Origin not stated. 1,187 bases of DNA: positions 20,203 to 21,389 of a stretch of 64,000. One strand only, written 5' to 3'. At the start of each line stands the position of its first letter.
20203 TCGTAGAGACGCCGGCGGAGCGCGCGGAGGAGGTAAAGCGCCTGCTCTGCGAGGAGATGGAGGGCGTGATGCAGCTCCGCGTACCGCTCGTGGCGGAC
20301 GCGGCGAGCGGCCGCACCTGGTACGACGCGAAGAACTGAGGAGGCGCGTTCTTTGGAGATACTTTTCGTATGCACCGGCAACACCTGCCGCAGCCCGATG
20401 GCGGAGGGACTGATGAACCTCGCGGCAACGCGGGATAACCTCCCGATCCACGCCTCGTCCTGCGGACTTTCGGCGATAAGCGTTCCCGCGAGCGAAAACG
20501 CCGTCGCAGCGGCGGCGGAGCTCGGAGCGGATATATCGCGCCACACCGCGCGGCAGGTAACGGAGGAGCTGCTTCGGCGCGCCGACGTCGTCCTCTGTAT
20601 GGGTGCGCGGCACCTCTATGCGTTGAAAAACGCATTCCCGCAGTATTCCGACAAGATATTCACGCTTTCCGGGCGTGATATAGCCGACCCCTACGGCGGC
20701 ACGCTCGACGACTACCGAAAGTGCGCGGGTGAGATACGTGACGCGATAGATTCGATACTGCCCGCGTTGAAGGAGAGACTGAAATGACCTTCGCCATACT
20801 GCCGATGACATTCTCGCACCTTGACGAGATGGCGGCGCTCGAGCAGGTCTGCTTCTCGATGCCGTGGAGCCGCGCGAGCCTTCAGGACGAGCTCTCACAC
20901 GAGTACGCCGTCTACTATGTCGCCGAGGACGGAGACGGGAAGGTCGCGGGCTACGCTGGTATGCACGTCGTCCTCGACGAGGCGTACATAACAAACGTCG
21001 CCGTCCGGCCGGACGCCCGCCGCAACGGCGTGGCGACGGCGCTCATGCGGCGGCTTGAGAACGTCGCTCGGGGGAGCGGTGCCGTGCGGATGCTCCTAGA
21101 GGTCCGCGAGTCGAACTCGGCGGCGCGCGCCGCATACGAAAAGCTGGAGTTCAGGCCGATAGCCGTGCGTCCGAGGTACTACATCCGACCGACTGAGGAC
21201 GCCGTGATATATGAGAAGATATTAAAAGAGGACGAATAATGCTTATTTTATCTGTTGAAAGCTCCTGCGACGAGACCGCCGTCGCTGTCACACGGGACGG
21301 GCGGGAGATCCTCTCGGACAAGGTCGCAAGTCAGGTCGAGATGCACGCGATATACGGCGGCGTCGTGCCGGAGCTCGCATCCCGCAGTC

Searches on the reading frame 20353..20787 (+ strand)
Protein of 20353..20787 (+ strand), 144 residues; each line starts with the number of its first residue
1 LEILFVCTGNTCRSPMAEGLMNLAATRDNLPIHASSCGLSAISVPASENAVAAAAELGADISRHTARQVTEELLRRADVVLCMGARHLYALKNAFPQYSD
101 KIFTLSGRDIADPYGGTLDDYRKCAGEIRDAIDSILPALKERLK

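Call 47: search_protein_families(library=pfam, proteins=[window:20353-20787:+], max_evalue=0.001)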
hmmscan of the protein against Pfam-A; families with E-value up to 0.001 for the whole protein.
window:20353-20787:+ (144 aa): 1 family
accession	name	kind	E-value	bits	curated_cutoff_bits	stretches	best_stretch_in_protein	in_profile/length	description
PF01451.26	LMWPc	-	9.9e-29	100.8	23.2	1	3-133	1-141/144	Low molecular weight phosphotyrosine protein phosphatase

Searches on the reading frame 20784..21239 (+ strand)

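Call 47: search_protein_families(library=pfam, proteins=[window:20784-21239:+], max_evalue=0.001)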
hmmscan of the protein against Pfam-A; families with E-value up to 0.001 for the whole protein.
window:20784-21239:+ (151 aa): 6 families
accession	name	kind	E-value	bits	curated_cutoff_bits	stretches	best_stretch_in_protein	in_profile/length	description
PF00583.31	Acetyltransf_1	-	6.3e-22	78.5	20.7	1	14-123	2-116/116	Acetyltransferase (GNAT) family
PF13508.13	Acetyltransf_7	-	2.3e-15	57.2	27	1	42-124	3-83/84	Acetyltransferase (GNAT) domain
PF13673.13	Acetyltransf_10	-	6.5e-12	46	23.6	1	28-126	17-110/128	Acetyltransferase (GNAT) domain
PF08445.16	FR47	-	2.2e-07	31.2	22.1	1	62-127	17-81/86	FR47-like protein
PF13527.13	Acetyltransf_9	-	1.3e-06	28.9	25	1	8-100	5-106/127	Acetyltransferase (GNAT) domain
PF13302.13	Acetyltransf_3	-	2.4e-05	25.5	25.4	1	29-124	33-138/138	Acetyltransferase (GNAT) domain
